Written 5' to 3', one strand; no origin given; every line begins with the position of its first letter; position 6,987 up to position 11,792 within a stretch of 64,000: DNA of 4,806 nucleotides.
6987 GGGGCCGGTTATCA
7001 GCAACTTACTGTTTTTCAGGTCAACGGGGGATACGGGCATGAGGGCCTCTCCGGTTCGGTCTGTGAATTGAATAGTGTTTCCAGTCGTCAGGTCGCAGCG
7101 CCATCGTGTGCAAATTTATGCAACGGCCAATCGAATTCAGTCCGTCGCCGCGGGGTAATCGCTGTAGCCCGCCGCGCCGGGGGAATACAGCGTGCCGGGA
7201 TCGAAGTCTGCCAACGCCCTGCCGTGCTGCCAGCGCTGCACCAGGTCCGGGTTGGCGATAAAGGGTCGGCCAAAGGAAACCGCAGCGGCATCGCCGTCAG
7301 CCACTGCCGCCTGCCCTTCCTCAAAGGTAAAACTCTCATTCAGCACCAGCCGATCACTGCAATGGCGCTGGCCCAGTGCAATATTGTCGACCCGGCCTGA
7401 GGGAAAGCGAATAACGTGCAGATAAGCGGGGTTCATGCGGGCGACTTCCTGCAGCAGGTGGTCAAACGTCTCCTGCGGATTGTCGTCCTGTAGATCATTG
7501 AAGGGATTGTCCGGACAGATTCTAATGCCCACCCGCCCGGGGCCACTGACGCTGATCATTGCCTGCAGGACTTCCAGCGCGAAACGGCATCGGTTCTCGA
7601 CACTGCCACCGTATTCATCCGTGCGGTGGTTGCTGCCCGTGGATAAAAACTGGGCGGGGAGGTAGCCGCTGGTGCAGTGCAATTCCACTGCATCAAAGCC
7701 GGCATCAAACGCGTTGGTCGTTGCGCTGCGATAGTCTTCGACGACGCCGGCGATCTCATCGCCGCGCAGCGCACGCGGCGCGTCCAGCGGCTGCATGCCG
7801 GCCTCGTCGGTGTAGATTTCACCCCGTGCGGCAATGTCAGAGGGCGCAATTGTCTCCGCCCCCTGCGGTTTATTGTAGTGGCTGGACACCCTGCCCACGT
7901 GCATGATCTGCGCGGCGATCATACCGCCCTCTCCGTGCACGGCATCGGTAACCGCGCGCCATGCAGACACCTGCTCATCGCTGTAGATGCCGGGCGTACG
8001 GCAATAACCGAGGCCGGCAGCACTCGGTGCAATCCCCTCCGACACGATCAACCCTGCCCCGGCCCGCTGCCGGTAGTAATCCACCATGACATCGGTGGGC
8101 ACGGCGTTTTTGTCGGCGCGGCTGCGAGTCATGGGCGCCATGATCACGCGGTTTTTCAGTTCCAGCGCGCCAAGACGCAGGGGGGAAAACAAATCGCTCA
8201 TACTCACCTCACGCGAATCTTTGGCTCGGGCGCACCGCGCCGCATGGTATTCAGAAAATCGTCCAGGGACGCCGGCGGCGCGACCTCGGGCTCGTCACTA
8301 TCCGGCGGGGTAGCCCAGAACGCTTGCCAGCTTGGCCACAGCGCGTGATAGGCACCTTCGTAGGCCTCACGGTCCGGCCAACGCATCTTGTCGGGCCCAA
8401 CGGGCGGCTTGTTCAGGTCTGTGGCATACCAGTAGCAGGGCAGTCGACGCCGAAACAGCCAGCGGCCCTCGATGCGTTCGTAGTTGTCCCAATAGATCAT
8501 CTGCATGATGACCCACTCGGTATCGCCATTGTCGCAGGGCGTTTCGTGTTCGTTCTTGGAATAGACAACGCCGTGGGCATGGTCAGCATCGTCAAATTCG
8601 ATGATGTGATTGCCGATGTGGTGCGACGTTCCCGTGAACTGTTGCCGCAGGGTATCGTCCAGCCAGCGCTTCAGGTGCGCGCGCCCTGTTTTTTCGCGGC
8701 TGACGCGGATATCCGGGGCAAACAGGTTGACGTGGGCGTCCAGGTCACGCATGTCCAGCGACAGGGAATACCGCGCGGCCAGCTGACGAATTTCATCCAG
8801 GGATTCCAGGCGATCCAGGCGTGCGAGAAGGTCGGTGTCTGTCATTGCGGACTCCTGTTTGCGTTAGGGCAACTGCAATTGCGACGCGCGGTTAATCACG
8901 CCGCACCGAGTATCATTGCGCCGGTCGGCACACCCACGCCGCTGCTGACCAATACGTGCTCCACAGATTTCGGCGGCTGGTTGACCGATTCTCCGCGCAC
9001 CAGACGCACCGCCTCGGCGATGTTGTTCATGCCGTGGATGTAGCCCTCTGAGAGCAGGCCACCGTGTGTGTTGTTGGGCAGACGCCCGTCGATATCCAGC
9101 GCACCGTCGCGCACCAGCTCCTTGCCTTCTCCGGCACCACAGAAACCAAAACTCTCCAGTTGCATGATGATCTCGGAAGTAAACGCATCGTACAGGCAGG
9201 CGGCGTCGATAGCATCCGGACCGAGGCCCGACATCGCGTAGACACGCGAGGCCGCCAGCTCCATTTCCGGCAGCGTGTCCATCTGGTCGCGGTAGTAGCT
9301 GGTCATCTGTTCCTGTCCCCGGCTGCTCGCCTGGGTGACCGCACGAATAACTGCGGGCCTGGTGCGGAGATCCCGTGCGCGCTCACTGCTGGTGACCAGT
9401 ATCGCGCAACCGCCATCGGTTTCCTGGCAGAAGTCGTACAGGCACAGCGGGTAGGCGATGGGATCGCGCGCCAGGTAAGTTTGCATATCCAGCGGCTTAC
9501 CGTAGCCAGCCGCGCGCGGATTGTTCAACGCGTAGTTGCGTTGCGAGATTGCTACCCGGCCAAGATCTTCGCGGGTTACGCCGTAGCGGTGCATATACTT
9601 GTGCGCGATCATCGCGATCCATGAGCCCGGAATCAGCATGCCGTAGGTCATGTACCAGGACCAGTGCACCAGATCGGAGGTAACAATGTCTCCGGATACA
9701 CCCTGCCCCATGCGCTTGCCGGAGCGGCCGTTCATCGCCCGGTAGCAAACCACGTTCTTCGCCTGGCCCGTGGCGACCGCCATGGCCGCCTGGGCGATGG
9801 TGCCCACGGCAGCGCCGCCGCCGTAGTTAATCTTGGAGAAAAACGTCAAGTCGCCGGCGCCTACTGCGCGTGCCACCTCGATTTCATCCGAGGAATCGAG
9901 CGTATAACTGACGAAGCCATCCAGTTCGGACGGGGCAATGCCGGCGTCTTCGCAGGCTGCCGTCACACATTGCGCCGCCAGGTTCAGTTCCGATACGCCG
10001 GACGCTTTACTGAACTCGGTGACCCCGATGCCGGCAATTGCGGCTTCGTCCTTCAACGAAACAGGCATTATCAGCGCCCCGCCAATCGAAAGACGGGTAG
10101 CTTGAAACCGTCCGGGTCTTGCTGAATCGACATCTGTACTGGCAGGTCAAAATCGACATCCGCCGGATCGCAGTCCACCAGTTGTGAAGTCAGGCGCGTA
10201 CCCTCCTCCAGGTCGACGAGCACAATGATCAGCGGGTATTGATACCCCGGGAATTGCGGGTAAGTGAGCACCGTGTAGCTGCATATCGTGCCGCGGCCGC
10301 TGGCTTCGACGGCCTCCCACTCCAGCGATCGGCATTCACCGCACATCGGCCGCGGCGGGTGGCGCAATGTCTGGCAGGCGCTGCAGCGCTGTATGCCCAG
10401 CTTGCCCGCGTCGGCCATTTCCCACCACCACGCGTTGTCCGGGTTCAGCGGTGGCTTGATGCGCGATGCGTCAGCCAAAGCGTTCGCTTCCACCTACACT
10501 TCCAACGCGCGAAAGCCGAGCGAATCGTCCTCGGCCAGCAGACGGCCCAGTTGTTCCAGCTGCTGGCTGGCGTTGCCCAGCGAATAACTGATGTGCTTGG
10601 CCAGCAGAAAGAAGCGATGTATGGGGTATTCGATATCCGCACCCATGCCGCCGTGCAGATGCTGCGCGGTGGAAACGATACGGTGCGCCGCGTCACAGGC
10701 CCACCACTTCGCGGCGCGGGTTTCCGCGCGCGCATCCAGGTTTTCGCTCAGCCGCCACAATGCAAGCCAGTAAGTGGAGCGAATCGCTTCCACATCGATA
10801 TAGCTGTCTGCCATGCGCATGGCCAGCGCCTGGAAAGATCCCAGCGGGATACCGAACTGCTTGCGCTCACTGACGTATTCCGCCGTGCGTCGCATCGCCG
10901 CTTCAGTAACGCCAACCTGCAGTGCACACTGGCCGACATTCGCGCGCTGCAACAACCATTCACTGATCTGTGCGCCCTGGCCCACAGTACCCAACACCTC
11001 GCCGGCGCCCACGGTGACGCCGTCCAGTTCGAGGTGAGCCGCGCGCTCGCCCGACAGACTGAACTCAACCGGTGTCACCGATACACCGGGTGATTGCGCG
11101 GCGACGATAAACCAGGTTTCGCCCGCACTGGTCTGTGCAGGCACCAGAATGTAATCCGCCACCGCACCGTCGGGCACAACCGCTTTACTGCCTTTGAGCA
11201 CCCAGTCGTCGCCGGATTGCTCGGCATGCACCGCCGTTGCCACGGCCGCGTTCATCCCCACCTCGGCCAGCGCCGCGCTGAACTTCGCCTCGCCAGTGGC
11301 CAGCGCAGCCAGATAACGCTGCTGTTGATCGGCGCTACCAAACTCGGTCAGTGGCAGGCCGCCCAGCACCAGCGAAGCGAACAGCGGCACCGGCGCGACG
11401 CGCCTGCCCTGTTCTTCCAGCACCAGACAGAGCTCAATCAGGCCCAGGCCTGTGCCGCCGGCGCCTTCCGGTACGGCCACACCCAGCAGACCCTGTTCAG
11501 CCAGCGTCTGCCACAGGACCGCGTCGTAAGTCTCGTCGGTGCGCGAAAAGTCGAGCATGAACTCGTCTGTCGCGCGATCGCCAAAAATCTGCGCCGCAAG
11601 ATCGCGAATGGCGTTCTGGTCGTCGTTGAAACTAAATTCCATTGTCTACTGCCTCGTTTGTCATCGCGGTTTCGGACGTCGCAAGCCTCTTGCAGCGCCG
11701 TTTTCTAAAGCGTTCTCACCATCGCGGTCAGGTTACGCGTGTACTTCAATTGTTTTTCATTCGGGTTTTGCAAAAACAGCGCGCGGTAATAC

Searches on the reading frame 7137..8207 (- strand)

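Call 26: search_protein_families(library=pfam, proteins=[window:7137-8207:-], max_evalue=0.001)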
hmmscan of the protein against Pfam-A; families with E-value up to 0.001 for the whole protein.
window:7137-8207:- (356 aa): 1 family
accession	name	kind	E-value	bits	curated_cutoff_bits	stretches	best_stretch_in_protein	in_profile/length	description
PF00724.26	Oxidored_FMN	-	3.1e-74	250.7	27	1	5-332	1-341/342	NADH:flavin oxidoreductase / NADH oxidase family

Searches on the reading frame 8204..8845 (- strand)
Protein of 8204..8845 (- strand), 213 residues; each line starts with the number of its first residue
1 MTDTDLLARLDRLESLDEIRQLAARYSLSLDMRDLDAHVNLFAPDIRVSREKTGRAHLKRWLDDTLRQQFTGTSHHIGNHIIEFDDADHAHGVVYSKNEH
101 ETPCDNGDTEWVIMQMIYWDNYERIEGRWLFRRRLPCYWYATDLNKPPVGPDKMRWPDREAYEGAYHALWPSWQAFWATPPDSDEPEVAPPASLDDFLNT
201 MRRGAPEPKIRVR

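Call 3: search_protein_families(library=pfam, proteins=[window:8204-8845:-], max_evalue=0.01)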
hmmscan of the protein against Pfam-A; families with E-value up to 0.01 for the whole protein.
window:8204-8845:- (213 aa): 1 family
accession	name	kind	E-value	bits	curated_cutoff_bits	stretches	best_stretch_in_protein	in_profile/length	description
PF13577.12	SnoaL_4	-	2.8e-22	79.5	24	1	11-134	1-125/126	SnoaL-like domain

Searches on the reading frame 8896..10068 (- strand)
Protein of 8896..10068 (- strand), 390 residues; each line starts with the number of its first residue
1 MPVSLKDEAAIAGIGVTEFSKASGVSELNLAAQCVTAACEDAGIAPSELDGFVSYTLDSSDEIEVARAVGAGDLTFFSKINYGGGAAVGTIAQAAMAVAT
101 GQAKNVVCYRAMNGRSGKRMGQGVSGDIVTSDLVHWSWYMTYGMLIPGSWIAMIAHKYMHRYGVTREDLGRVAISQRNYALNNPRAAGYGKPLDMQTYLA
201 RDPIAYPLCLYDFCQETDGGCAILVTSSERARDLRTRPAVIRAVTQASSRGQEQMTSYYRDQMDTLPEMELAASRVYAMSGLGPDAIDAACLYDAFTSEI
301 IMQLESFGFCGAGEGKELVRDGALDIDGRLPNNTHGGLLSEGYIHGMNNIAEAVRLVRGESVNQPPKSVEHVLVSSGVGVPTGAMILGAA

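Call 3: search_protein_families(library=pfam, proteins=[window:8896-10068:-], max_evalue=0.01)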
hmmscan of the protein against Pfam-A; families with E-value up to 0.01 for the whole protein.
window:8896-10068:- (390 aa): 2 families
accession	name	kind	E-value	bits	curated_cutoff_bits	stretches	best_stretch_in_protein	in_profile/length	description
PF22691.2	Thiolase_C_1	-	1.7e-29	102.8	28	1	265-380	16-133/144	Thiolase C-terminal domain-like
PF00108.29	Thiolase_N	-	9.5e-06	25.6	26.4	1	17-187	9-191/260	Thiolase, N-terminal domain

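Call 4: search_protein_families(library=ncbifam, proteins=[window:8896-10068:-], max_evalue=0.01)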
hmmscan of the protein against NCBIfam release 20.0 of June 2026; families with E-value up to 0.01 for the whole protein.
window:8896-10068:- (390 aa): 20 families
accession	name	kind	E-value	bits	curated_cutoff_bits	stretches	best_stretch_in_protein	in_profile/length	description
NF005892.0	PRK07855.1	subfamily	1.8e-166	553.8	469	1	4-389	3-389/390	lipid-transfer protein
NF004811.0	PRK06158.1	subfamily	2.1e-62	211.3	421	1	5-375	6-364/384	acetyl-CoA acetyltransferase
NF004720.0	PRK06064.1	subfamily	1.9e-52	178.3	420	1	8-361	3-355/389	thiolase domain-containing protein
NF006010.0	PRK08142.1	subfamily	1.4e-47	162.3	462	1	4-364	2-356/388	thiolase domain-containing protein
NF053570.1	AcCoTHIOL_METTL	equivalog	5.8e-38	130.7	600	1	9-361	4-353/385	acetyl-CoA acetyltransferase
NF004810.0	PRK06157.1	equivalog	1.2e-37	130.1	403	1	3-344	3-345/400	acetyl-CoA acetyltransferase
NF009228.0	PRK12578.1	subfamily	2e-36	125.5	485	1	8-361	4-356/387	thiolase domain-containing protein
NF004722.0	PRK06066.1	equivalog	2e-33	115.9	516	1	8-383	5-376/385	thiolase domain-containing protein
NF006102.0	PRK08256.1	subfamily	5.7e-33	114.5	436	1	8-364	4-366/394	lipid-transfer protein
NF004715.0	PRK06059.1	equivalog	1.2e-29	103.6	424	1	7-353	4-359/399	lipid-transfer protein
NF004982.0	PRK06365.1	equivalog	1.4e-29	103.5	695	2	12-249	21-258/430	thiolase domain-containing protein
NF006180.0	PRK08313.1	subfamily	3.8e-29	101.7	514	1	6-364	3-357/389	thiolase domain-containing protein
NF053628.1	BnzsclthlBbsBGT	equivalog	8.9e-28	97.2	750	1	6-362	4-352/389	benzoylsuccinyl-CoA thiolase subunit BbsB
NF004721.0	PRK06065.1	equivalog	4.1e-27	95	455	1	4-342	7-340/393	thiolase domain-containing protein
NF005704.0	PRK07516.1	subfamily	3.1e-26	92.2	412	1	8-346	3-339/389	thiolase domain-containing protein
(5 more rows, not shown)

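Call 11: search_solved_structures(query=window:8896-10068:-, max_evalue=1e-10, show_alignments=2)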
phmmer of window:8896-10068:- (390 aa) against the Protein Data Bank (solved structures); distinct sequences matched with E-value up to 1e-10: 17.
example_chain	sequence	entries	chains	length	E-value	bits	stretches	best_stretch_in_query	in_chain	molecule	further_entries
6ok1_A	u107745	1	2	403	5.4e-129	433.7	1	6-389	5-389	Lipid-transfer protein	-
4u4e_A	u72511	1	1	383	6.3e-41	143.9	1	5-372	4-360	Thiolase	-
9myr_A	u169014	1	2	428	3.6e-36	128.2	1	5-388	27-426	Nonspecific lipid-transfer protein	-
7yvy_A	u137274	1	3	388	7.4e-29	104.2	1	8-363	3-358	Acetyl-CoA acetyltransferase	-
6esq_A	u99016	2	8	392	6.9e-25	91.1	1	9-356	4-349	acetoacetyl-CoA thiolase | Acetyl-CoA acetyltransferase thiolase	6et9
7pxp_C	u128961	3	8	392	8.7e-25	90.8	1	6-362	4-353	Benzoylsuccinyl-CoA thiolase subunit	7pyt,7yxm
4yzo_A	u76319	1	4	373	1.5e-20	76.8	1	151-379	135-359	Putative acyl-CoA acyltransferase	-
5m3k_C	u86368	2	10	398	1.4e-16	63.7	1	152-365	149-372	2,4-diacetylphloroglucinol biosynthesis protein PhlC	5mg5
6hsj_A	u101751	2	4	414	2.7e-16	62.8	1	4-367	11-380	SCP2-thiolase (type-1)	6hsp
6hrv_A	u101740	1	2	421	2.9e-16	62.7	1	4-367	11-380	SCP2-thiolase (type-1)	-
4bia_A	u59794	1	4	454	9.4e-16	61.1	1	210-362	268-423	3-KETOACYL-COA THIOLASE, PUTATIVE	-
9skm_I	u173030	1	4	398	1.2e-15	60.7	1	151-374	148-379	2,4-diacetylphloroglucinol biosynthesis protein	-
9skh_I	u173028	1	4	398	1.3e-15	60.6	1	151-374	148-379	2,4-diacetylphloroglucinol biosynthesis protein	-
4bi9_A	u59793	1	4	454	3.4e-15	59.2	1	210-362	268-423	3-KETOACYL-COA THIOLASE, PUTATIVE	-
3zbg_A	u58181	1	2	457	2.2e-14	56.5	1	198-360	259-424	3-KETOACYL-COA THIOLASE-LIKE PROTEIN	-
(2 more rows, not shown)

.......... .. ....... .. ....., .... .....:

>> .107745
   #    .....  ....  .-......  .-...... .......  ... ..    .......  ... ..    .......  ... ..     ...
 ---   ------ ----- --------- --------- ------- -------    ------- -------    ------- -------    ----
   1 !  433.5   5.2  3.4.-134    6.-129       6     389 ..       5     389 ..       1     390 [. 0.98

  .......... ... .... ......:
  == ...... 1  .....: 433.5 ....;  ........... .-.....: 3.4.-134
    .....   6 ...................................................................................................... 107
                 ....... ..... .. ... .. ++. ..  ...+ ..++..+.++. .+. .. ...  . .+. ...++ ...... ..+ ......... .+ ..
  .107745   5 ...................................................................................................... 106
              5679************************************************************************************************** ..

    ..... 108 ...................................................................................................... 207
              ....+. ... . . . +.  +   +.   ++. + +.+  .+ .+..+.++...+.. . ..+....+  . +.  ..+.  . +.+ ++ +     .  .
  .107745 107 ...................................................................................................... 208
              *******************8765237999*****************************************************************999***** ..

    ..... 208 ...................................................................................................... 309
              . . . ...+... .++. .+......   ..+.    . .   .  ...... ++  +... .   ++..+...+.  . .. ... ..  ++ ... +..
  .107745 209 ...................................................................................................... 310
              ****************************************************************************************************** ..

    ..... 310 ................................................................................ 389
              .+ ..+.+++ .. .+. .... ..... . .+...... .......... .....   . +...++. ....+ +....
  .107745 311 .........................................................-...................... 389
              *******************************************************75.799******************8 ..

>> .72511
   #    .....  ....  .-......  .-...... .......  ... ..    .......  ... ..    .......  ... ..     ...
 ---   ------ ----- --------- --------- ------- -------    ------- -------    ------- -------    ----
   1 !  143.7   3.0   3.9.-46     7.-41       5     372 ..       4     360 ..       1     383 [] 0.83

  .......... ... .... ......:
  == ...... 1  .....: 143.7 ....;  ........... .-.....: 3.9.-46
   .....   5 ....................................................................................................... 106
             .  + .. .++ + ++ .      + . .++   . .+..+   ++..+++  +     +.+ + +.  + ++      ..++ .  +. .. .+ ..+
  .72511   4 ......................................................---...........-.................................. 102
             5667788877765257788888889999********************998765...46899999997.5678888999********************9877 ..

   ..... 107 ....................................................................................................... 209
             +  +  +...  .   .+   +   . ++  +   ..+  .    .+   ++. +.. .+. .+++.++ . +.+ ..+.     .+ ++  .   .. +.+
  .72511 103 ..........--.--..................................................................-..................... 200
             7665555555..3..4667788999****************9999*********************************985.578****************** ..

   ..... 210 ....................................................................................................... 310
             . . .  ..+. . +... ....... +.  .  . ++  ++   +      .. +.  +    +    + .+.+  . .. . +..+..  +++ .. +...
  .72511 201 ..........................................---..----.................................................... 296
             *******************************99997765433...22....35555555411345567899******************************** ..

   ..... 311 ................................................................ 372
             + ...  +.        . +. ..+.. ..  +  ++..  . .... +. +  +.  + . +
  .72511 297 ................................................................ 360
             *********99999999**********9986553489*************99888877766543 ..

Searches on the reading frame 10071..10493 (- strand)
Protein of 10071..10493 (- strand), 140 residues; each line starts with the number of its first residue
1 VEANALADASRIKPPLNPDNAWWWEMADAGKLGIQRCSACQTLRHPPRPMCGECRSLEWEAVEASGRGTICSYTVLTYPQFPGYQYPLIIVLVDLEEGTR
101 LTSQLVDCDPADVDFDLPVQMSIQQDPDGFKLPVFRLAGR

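Call 3: search_protein_families(library=pfam, proteins=[window:10071-10493:-], max_evalue=0.01)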
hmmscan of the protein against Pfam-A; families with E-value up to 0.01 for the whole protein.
window:10071-10493:- (140 aa): 3 families
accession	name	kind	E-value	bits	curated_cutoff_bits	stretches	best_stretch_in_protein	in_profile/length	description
PF01796.24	OB_ChsH2_C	-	4.1e-16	59.1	27.1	1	62-123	2-64/65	ChsH2, C-terminal OB-fold domain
PF12172.15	zf-ChsH2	-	3.2e-10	40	23.2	1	24-60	1-37/37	ChsH2, rubredoxin-like zinc ribbon domain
PF00791.26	ZU5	-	0.0049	17.5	21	1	93-124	48-79/97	ZU5 domain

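Call 4: search_protein_families(library=ncbifam, proteins=[window:10071-10493:-], max_evalue=0.01)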
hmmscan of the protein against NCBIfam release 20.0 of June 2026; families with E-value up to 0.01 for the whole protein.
window:10071-10493:- (140 aa): 1 family
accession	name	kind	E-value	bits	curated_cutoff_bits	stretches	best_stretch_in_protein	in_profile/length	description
NF053627.1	BnzsclthlBbsAGT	equivalog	5.3e-09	36.2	250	1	32-110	36-112/145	benzoylsuccinyl-CoA thiolase subunit BbsA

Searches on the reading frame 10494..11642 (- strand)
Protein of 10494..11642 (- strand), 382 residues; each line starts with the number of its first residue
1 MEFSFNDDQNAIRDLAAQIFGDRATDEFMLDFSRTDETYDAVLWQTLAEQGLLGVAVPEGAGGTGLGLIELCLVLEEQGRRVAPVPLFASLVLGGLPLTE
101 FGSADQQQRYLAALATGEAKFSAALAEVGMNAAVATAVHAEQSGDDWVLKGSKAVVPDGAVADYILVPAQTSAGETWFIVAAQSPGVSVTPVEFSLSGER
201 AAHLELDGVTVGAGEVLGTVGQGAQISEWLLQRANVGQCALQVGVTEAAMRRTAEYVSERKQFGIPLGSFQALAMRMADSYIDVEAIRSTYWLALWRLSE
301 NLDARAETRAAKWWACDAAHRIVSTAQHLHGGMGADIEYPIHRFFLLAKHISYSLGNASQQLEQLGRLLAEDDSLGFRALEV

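Call 3: search_protein_families(library=pfam, proteins=[window:10494-11642:-], max_evalue=0.01)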
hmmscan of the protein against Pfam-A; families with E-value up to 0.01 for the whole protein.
window:10494-11642:- (382 aa): 4 families
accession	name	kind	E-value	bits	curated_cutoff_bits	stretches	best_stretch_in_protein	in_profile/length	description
PF00441.29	Acyl-CoA_dh_1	-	8.8e-26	91.3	22.4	1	221-367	1-147/150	Acyl-CoA dehydrogenase, C-terminal domain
PF02771.21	Acyl-CoA_dh_N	-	4.4e-21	75.8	22.9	1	7-118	2-113/113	Acyl-CoA dehydrogenase, N-terminal domain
PF02770.24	Acyl-CoA_dh_M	-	3.7e-10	40.3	33.3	1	131-208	12-96/97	Acyl-CoA dehydrogenase, middle domain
PF08028.16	Acyl-CoA_dh_2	-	1.5e-08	35.4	22.7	1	237-345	2-120/134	Acyl-CoA dehydrogenase, C-terminal domain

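Call 85: search_solved_structures(query=window:10494-11642:-, max_evalue=1e-15)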
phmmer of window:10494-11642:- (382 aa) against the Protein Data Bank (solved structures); distinct sequences matched with E-value up to 1e-15: 71 (the best 60 are shown).
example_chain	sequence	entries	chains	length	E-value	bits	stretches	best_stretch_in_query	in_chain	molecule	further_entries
6wy8_A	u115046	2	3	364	3.3e-78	266.5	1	1-372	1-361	Acyl-CoA dehydrogenase domain protein Tcur3481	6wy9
4x28_D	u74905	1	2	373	7.8e-66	225.8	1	14-372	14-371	Acyl-CoA dehydrogenase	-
4l1f_A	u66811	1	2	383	1.5e-38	136.1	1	1-351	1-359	Acyl-CoA dehydrogenase domain protein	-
8i4p_A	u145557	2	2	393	1.9e-37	132.4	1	45-354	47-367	Acyl-CoA dehydrogenase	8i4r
7w0j_A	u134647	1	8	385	2.1e-37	132.3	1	45-353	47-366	Acyl-CoA dehydrogenase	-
5ol2_C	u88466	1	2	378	6.6e-36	127.4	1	42-358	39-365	Acyl-CoA dehydrogenase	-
5lnx_A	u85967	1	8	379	4.1e-35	124.8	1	33-351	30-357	Acyl-CoA dehydrogenase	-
4kto_A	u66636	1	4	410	1.2e-34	123.2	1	3-367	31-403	isovaleryl-CoA dehydrogenase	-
3mdd_A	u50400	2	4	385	4.4e-34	121.4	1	23-358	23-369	MEDIUM CHAIN ACYL-COA DEHYDROGENASE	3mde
1udy_A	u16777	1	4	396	4.6e-34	121.3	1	23-358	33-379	Acyl-CoA dehydrogenase, medium-chain specific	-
4o5m_A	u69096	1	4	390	1.5e-33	119.7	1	1-368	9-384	Isovaleryl-CoA dehydrogenase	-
6fah_C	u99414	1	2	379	2e-33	119.2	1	5-358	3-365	Caffeyl-CoA reductase-Etf complex subunit CarC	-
1ukw_A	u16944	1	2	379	6.3e-33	117.6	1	2-346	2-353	acyl-CoA dehydrogenase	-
7szv_A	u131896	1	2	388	1.5e-32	116.3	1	45-368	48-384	Acyl-CoA dehydrogenase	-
4n5f_A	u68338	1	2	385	2.5e-32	115.6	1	4-352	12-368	Putative acyl-CoA dehydrogenase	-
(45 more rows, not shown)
